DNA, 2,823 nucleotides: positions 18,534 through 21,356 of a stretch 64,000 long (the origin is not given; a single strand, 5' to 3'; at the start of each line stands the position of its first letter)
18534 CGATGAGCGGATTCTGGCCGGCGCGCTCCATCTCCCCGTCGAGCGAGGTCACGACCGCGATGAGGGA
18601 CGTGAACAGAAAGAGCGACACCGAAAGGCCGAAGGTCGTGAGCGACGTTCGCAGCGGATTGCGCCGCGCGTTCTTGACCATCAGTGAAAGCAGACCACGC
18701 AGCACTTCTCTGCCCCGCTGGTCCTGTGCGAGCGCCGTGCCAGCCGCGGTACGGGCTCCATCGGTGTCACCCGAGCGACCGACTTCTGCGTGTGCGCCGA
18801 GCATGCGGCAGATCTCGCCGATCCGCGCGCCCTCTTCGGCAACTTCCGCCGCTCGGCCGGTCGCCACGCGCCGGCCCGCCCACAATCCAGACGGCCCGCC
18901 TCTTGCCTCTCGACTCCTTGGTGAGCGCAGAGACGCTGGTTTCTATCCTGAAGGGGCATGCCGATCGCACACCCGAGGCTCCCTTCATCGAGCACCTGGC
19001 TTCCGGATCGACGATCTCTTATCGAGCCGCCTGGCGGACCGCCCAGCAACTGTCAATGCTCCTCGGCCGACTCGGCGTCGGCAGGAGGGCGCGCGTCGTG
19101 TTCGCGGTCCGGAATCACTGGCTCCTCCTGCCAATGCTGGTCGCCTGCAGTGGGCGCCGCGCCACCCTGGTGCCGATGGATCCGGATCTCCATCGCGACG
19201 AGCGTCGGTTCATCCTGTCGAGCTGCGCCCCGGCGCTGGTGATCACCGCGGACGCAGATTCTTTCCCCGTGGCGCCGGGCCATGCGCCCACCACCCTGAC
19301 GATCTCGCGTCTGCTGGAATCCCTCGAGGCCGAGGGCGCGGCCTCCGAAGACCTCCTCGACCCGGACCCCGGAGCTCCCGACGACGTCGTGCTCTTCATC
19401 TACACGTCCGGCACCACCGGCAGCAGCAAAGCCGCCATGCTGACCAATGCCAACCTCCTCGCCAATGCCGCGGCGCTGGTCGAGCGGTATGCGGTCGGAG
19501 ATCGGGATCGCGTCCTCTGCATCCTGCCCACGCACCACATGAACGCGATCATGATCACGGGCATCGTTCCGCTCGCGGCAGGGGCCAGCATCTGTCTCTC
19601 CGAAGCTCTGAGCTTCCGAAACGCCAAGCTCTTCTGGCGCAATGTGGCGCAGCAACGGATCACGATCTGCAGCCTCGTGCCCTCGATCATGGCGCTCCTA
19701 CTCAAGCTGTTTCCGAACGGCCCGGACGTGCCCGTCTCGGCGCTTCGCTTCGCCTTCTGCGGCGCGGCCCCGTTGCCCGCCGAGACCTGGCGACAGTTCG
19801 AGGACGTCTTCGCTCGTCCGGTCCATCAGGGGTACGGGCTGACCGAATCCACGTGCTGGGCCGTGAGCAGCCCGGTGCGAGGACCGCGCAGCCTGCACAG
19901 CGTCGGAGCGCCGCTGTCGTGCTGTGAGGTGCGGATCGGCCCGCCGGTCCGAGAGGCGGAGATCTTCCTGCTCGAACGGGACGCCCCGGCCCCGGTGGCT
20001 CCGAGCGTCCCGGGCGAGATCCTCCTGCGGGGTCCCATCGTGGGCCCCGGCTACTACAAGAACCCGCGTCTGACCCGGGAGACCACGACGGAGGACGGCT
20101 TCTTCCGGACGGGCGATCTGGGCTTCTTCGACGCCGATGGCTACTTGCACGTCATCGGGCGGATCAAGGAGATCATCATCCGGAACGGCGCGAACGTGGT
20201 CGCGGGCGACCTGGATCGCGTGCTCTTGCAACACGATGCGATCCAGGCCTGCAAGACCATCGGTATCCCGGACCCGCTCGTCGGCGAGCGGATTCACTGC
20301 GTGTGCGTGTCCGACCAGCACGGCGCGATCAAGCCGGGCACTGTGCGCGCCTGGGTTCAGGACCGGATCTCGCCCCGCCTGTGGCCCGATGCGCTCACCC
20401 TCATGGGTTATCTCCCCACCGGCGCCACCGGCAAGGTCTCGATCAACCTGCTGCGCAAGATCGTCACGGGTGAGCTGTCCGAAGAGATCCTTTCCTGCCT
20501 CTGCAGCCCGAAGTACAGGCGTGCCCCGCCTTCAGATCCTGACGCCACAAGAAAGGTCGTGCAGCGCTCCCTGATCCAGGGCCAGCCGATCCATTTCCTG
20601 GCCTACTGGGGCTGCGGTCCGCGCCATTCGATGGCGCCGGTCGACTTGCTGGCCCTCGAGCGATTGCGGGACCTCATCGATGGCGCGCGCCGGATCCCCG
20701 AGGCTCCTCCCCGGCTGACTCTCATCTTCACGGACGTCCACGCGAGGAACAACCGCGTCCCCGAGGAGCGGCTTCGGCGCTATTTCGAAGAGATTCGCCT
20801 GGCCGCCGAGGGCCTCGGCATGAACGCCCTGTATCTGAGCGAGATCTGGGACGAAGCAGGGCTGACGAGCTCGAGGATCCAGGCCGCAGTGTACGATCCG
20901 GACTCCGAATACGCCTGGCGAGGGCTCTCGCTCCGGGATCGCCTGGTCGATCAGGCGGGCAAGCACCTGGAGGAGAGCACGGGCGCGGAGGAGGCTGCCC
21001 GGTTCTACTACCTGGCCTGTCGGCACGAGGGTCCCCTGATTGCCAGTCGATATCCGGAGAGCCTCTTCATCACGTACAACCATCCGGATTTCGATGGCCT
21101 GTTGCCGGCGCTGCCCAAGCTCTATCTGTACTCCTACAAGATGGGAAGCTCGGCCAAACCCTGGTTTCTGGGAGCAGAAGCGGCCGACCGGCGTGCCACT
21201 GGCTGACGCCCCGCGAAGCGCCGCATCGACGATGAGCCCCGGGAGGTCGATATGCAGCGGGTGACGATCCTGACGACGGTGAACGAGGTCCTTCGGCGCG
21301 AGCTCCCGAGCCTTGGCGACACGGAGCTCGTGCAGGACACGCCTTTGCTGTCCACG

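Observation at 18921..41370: About 22.5-kb convergent two-operon biosynthetic locus combining FAAL/PKS chemistry with an OleA-OleC-OleD-type cassette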

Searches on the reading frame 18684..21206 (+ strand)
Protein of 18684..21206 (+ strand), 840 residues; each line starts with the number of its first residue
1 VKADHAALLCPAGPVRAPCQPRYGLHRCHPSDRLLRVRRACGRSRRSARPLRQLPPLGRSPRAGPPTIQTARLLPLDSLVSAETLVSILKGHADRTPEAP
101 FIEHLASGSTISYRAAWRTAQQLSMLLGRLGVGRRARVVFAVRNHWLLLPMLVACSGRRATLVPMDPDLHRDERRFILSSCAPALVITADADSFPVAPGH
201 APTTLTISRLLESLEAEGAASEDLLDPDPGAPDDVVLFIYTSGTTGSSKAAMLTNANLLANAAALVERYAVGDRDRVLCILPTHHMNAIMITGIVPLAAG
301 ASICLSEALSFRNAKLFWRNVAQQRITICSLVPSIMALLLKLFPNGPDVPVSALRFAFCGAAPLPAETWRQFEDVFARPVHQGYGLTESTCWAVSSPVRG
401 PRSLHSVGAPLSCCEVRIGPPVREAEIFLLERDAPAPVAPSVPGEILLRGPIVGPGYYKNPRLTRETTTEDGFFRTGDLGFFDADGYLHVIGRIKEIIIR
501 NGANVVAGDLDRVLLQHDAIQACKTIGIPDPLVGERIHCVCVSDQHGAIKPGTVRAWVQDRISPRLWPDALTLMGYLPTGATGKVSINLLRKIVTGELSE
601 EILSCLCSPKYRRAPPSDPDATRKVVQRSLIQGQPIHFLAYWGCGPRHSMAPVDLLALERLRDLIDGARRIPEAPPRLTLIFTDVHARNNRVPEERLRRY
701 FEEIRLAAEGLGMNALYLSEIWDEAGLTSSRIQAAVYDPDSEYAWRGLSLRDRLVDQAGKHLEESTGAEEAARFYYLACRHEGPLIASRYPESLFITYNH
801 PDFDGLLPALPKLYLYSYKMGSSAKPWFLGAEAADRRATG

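Call 3: search_protein_families(library=pfam, proteins=[window:18684-21206:+])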
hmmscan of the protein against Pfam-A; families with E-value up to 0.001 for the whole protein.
window:18684-21206:+ (840 aa): 2 families
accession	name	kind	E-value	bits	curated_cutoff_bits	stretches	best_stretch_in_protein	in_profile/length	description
PF00501.34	AMP-binding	-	2.4e-74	250.9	29.9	1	92-458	4-384/384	AMP-binding enzyme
PF13193.12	AMP-binding_C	-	6.7e-05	24.2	24.5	1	511-584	3-76/76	AMP-binding enzyme C-terminal domain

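Call 6: search_protein_families(library=ncbifam, proteins=[window:18684-21206:+], max_evalue=0.01)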
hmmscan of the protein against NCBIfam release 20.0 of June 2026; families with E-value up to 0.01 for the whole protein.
window:18684-21206:+ (840 aa): 106 families (the best 25 are shown)
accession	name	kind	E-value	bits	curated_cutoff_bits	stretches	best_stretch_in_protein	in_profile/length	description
NF004837.0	PRK06187.1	subfamily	6.2e-78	262.3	476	1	84-595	9-523/531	long-chain-fatty-acid--CoA ligase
NF005714.0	PRK07529.1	subfamily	1.2e-73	248.5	632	1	220-599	205-581/640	acyl-CoA synthetase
NF005702.0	PRK07514.1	subfamily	6.5e-70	235.9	558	1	83-593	3-499/506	malonyl-CoA synthase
NF004511.1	PRK05852.1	equivalog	1e-64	219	650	1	86-586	2-496/505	FadD7 family fatty acid--CoA ligase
NF006572.0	PRK09088.1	equivalog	1.9e-56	191.8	696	1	92-594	10-487/491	acyl-CoA synthetase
NF004114.0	PRK05605.1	equivalog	2.1e-56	191.4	766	1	199-592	190-567/575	long-chain-fatty-acid--CoA ligase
NF009233.0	PRK12583.1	subfamily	5e-54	183.6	832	1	231-600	199-556/558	fatty acid CoA ligase family protein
NF005801.1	PRK07656.1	equivalog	6.9e-52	176.7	657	1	130-591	46-500/500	FadD3 family acyl-CoA ligase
TIGR01733.1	AA-adenyl-dom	subfamily_domain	4.2e-51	174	317.4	1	112-523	1-407/409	amino acid adenylation domain-containing protein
NF006181.0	PRK08314.1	subfamily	5.4e-51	173.5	705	2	229-590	200-550/563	long-chain-fatty-acid--CoA ligase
TIGR03208.1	cyc_hxne_CoA_lg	equivalog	2.1e-50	172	792.3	2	222-588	184-534/538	cyclohexanecarboxylate-CoA ligase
NF004758.0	PRK06087.1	equivalog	4.7e-50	170.5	736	1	231-601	186-542/548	medium-chain fatty-acid--CoA ligase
NF004797.0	PRK06145.1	equivalog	1.1e-49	169.1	850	1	88-593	7-494/499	acyl-CoA synthetase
TIGR01923.1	menE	equivalog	1.1e-48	166.3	330.15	1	118-586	7-438/442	o-succinylbenzoate--CoA ligase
NF002966.0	PRK03640.1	equivalog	3.4e-47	161.1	556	1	89-593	8-479/483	o-succinylbenzoate--CoA ligase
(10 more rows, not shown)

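Call 23: find_homologous_proteins(query=window:19098-21206:+, max_evalue=1e-60)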
Query window:19098-21206:+ (702 aa): 76 proteins with E <= 1e-60 among 8000 candidates.
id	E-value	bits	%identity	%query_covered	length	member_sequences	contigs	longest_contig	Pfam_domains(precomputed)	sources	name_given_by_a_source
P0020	3.0e-265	900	57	98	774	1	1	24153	PF00501.35,PF13193.13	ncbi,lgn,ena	-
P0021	6.2e-261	886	56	98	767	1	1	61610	PF00501.35,PF13193.13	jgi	jgi:acyl-CoA synthetase (AMP-forming)/AMP-acid ligase II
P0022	2.0e-257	874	56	99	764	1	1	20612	PF00501.35,PF13193.13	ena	-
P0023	4.6e-256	870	56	98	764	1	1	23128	PF00501.35,PF13193.13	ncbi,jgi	ncbi:MAG TPA: class I adenylate-forming enzyme family protein [Polyangiaceae bacterium]|jgi:acyl-CoA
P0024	1.0e-255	869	56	98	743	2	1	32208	PF00501.35,PF13193.13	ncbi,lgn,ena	-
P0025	5.2e-255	866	55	98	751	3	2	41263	PF00501.35,PF13193.13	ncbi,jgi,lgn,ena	jgi:acyl-CoA synthetase (AMP-forming)/AMP-acid ligase II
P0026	8.3e-254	862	57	98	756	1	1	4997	PF00501.35,PF13193.13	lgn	-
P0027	4.0e-251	853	53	98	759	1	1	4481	PF00501.35,PF13193.13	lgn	-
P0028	1.7e-245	835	54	99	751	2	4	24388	PF00501.35,PF13193.13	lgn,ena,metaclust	metaclust:\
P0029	1.4e-240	819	53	98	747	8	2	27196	PF00501.35,PF13193.13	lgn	-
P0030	4.2e-240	817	53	99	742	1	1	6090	PF00501.35,PF13193.13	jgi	jgi:long-chain acyl-CoA synthetase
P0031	1.5e-239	815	54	98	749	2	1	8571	PF00501.35,PF13193.13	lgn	-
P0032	1.5e-236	805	54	98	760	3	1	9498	PF00501.35,PF13193.13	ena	-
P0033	3.4e-236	804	53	99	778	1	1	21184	PF00501.35,PF13193.13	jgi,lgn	-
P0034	3.9e-236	804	54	98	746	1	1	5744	PF00501.35,PF13193.13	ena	-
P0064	2.0e-149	517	41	98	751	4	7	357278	PF00501.35,PF13193.13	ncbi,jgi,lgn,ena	jgi:acyl-CoA synthetase (AMP-forming)/AMP-acid ligase II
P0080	1.3e-113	399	34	98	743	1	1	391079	PF00501.35,PF13193.13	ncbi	ncbi:MAG: class I adenylate-forming enzyme family protein [Bdellovibrionota bacterium]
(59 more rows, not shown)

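Call 38: predict_structure(alignment_id=A2)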
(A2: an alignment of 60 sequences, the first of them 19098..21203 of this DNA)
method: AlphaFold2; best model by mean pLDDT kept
length: 702 residues; sequences in the alignment: 60
mean_pLDDT: 92.4   pTM: 0.89
mean pLDDT of the five models: 92.4, 91.7, 91.1, 90.5, 90.1
residues with pLDDT >= 90: 594; 70-90: 65; 50-70: 40; < 50: 3
segments of 3 or more residues with pLDDT < 50: 700-702
pLDDT, mean of each block of 10 residues (from residue 1): 94 93 94 90 93 79 87 88 58 92 69 96 98 98 93 96 96 95 98 96 97 97 91 97 94 94 90 97 75 60 85 96 94 96 94 90 89 95 97 94 86 95 94 97 93 97 97 97 98 97 96 96 97 97 98 97 98 98 98 95 95 96 90 97 97 98 97 97 94 67 45
secondary structure, 60 per line:
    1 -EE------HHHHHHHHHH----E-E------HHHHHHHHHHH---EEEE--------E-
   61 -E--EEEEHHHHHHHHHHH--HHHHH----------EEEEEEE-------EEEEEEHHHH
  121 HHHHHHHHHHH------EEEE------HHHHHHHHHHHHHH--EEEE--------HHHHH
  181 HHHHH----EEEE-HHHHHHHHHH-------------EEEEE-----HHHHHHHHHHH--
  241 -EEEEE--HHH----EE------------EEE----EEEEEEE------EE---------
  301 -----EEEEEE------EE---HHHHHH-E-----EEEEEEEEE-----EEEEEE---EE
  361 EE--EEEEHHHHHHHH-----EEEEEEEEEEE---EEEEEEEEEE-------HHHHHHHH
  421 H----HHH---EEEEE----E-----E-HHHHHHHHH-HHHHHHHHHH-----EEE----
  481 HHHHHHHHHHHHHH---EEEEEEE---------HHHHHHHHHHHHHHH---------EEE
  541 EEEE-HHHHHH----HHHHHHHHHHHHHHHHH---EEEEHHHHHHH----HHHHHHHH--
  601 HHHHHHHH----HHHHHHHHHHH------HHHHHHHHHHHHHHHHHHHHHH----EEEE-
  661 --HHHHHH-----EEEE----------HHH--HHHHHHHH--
elements in order (helices of 4 or more, strands of 3 or more residues): H10-19 H33-43 E47-50 E65-68 H69-79 H82-86 E97-103 E111-116 H117-131 E138-141 H148-161 E164-167 H176-185 E190-193 H195-204 E218-222 H228-238 E242-246 E270-272 E277-283 E306-311 H323-328 E336-344 E350-355 E359-362 E365-368 H369-376 E382-392 E396-405 H413-421 E432-436 H449-457 H459-468 E474-476 H481-494 E498-504 H514-528 E538-544 H546-551 H556-572 E576-579 H580-586 H591-598 H601-608 H613-623 H630-651 E656-659 H663-668 E674-677 H693-700

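Call 78: find_encoding_contigs(protein=P0021, flank=10000, max_places=1)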
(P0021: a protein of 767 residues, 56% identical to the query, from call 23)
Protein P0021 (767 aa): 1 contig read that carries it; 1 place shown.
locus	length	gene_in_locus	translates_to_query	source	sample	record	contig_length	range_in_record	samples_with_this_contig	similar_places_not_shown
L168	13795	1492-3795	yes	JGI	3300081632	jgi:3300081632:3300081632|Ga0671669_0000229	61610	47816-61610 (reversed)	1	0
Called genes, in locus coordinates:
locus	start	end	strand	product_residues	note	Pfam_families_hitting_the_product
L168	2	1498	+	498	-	?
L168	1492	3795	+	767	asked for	PF00501:AMP-binding, PF13193:AMP-binding_C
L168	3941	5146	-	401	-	-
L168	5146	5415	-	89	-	PF00550:PP-binding (weak)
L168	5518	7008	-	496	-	PF00067:p450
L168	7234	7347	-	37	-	-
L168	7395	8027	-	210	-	-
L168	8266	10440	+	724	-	PF03109:ABC1, PF01636:APH (faint), PF00069:Pkinase (faint)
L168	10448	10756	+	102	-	-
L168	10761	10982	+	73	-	-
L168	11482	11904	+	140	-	-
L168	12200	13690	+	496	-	PF13531:SBP_bac_11 (faint)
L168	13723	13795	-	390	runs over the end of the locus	PF01145:Band_7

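Call 79: find_encoding_contigs(protein=P0064, flank=8000, max_places=1)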
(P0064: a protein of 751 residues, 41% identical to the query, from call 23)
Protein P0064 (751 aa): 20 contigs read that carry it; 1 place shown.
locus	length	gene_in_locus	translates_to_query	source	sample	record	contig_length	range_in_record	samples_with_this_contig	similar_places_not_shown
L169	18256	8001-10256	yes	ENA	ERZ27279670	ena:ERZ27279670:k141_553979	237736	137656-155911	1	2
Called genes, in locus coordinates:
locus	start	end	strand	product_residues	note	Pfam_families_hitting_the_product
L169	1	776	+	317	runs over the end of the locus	PF03320:FBPase_glpX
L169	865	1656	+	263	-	PF00378:ECH_1, PF16113:ECH_2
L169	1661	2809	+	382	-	PF02771:Acyl-CoA_dh_N, PF02770:Acyl-CoA_dh_M, PF00441:Acyl-CoA_dh_1, PF08028:Acyl-CoA_dh_2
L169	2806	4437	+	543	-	PF01642:MM_CoA_mutase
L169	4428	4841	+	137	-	PF02310:B12-binding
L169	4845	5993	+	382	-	PF02771:Acyl-CoA_dh_N, PF02770:Acyl-CoA_dh_M, PF00441:Acyl-CoA_dh_1, PF08028:Acyl-CoA_dh_2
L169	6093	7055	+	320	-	-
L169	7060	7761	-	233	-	PF04493:Endonuclease_5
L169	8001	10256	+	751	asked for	PF00501:AMP-binding, PF13193:AMP-binding_C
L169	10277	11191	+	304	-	PF00550:PP-binding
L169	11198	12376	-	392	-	PF13579:Glyco_trans_4_4 (weak), PF13439:Glyco_transf_4, PF00534:Glycos_transf_1, PF13692:Glyco_trans_1_4, PF13524:Glyco_trans_1_2 (weak)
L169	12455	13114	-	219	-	PF00730:HhH-GPD, PF00633:HHH (weak)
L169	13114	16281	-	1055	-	PF00873:ACR_tran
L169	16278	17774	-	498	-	PF25919:BSH_CusB, PF25973:BSH_CzcB, PF25869:3HB_CusB, PF25954:Beta-barrel_RND_2, PF25975:CzcB_C, PF25989:YknX_C (weak), PF13115:YtkA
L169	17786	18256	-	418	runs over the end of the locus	PF02321:OEP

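Call 80: find_encoding_contigs(protein=P0080, flank=8000, max_places=1)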
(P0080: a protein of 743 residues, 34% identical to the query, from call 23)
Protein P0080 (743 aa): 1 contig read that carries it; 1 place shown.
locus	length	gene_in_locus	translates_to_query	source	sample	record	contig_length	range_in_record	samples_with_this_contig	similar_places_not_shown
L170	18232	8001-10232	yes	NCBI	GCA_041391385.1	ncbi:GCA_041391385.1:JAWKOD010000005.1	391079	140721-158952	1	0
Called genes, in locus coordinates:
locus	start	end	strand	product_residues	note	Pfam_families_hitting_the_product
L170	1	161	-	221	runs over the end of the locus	PF07963:N_methyl (weak)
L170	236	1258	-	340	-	-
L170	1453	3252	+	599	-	-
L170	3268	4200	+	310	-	-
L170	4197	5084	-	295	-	PF00135:COesterase, PF01738:DLH, PF02129:Peptidase_S15 (weak), PF20434:BD-FAE, PF07859:Abhydrolase_3, PF00326:Peptidase_S9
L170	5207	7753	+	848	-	-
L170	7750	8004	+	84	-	-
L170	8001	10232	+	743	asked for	PF00501:AMP-binding, PF13193:AMP-binding_C (weak)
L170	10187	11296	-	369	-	PF00534:Glycos_transf_1, PF13692:Glyco_trans_1_4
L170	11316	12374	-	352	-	PF04055:Radical_SAM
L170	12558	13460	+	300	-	PF01544:CorA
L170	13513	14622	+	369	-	-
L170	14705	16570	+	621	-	PF00122:E1-E2_ATPase, PF00702:Hydrolase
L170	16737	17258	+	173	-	-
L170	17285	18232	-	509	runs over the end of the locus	PF00916:Sulfate_transp, PF16983:MFS_MOT1 (weak), PF01740:STAS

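Call 89: fold_search(model_id=the predicted structure, library=pdb)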
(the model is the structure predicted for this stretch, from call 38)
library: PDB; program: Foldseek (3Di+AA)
matches with E <= 10: 1431; with E <= 0.001: 667
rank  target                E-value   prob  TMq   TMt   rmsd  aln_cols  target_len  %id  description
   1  4gxq_A                2.1e-34  1.00  0.43  0.59  11.7       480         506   25  Crystal Structure of ATP bound RpMatB-BxBclM chimera B1 (released 2012-10-24)
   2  4gxr                  7.2e-34  1.00  0.44  0.60  11.9       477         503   24  Structure of ATP bound RpMatB-BxBclM chimera B3 (released 2012-10-24)
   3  4fut                  9.5e-34  1.00  0.43  0.59  11.8       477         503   25  Crystal structure of ATP bound MatB from Rhodopseudomonas palustris (released 2012-07-25)
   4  5ie2_A                4.3e-33  1.00  0.42  0.57  12.7       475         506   28  Crystal structure of a plant enzyme (released 2016-12-07)
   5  5ie3_A                5.3e-33  1.00  0.42  0.57  12.7       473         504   28  Crystal structure of a plant enzyme (released 2016-12-07)
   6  4fuq_C                2.2e-32  1.00  0.44  0.60  13.2       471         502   24  Crystal structure of apo MatB from Rhodopseudomonas palustris (released 2012-07-25)
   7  8wev_A                2.7e-32  1.00  0.44  0.63  11.3       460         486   28  Crystal structure of Feruoyl-CoA Synthetase complexed with AMP from Amycolatopsis thermoflava (released 2024-09-25)
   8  3nyq                  5.4e-32  1.00  0.53  0.79   4.1       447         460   28  Malonyl-CoA Ligase Ternary Product Complex with Methylmalonyl-CoA and AMP bound (released 2011-03-30)
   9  4fuq_D                5.4e-32  1.00  0.44  0.60  13.2       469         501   24  Crystal structure of apo MatB from Rhodopseudomonas palustris (released 2012-07-25)
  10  5ie0_A                8.0e-32  1.00  0.42  0.57  12.8       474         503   28  Crystal structure of a plant enzyme (released 2016-12-07)
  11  4fuq_A                9.0e-32  1.00  0.44  0.60  13.5       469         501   25  Crystal structure of apo MatB from Rhodopseudomonas palustris (released 2012-07-25)
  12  6qjz                  9.5e-32  1.00  0.51  0.71   6.2       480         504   26  Identificationand Characterization of an Oxalylfrom Grass pea (Lathyrus sativusCoA-Synthetase L.) (released 2020-08-26)
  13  8aff_A                2.2e-31  1.00  0.42  0.55  12.6       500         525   22  Wild type oxalyl-CoA synthetase Pcs60p (released 2023-02-08)
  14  8weu                  9.2e-31  1.00  0.43  0.62  10.9       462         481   27  Crystal structure of Feruoyl-CoA Synthetase from Amycolatopsis thermoflava (released 2024-09-25)
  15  3a9v                  2.5e-30  1.00  0.53  0.69   4.8       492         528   22  Crystal structures and enzymatic mechanisms of a Populus tomentosa 4-coumarate--CoA ligase (released 2010-09-08)
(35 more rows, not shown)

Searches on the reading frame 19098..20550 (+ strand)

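Call 45: search_solved_structures(query=window:19098-20550:+, max_evalue=1e-20)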
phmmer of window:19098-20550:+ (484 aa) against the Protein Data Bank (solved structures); distinct sequences matched with E-value up to 1e-20: 77 (the best 60 are shown).
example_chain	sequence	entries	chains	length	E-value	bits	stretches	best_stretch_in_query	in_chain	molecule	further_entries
5ie0_A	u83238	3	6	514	7.2e-54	186.5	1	13-451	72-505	Oxalate--CoA ligase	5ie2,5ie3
6qjz_A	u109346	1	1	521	2.6e-51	178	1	91-452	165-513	oxalyl CoA-synthetase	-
8weu_A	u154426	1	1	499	6.4e-49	170.1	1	6-449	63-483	Fatty-acyl-CoA synthase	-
8wev_A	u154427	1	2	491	6.5e-49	170.1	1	6-449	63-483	Feruloyl-CoA Synthetase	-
4fuq_A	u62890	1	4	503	8.8e-41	143.3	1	75-454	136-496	Malonyl CoA synthetase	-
4fut_A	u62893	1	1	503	6.1e-40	140.5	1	75-454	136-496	Malonyl CoA synthetase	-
4gxq_A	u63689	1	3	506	1.2e-39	139.5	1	75-454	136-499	Malonyl CoA synthetase, Benzoate-CoA ligase Chimeric protein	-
6mfy_A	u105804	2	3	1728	2.7e-39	138.4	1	75-449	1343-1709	Linear gramicidin synthase subunit A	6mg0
6mfz_A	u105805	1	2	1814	2.8e-39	138.4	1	75-449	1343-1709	Linear gramicidin synthase subunit A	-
9be3_A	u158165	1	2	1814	2.8e-39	138.4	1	75-449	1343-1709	Linear gramicidin synthase subunit A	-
9be4_A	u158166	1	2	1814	2.8e-39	138.4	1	75-449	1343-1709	Linear gramicidin synthase subunit A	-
9meh_A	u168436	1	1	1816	2.8e-39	138.4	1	75-449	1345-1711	Linear gramicidin synthase subunit A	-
4gxr_A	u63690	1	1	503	9.5e-38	133.3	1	75-454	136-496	Malonyl CoA synthetase, Benzoate-CoA ligase Chimeric protein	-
3nyq_A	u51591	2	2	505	2.9e-37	131.7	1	22-449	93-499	Malonyl-CoA Ligase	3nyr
3tsy_A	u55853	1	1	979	2.6e-36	128.6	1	75-448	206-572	Fusion Protein 4-coumarate--CoA ligase 1, Resveratrol synthase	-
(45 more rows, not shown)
